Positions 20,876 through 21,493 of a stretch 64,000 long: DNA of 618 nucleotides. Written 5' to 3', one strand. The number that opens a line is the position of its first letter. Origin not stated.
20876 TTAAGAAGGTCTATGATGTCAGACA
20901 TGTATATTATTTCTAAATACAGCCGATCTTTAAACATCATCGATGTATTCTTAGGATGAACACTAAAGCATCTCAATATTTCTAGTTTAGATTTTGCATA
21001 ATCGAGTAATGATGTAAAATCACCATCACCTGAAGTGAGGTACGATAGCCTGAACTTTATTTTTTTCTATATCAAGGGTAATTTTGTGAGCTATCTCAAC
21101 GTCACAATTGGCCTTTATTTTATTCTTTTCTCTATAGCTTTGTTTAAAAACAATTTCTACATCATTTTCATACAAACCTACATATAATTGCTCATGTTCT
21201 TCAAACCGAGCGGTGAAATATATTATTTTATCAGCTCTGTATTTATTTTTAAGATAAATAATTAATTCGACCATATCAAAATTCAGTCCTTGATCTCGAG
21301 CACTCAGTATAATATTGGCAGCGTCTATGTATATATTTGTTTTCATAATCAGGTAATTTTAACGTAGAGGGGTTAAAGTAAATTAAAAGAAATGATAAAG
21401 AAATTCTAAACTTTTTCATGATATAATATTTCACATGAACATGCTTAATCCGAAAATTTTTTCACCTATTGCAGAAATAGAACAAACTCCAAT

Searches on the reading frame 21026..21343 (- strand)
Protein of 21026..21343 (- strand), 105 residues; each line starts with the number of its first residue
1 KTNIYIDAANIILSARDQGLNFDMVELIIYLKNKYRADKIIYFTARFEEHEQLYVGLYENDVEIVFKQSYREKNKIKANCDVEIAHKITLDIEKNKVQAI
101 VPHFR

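Call 82: search_protein_families(library=pfam, proteins=[window:21026-21343:-], max_evalue=1)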
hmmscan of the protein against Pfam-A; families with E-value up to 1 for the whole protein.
window:21026-21343:- (105 aa): 2 families
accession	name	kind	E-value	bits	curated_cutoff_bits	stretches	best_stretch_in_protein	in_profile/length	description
PF01936.24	NYN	-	0.00041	21.3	24.2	1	1-99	1-96/145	NYN domain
PF03573.19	OprD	-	0.074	12.5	25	1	28-74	165-212/394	outer membrane porin, OprD family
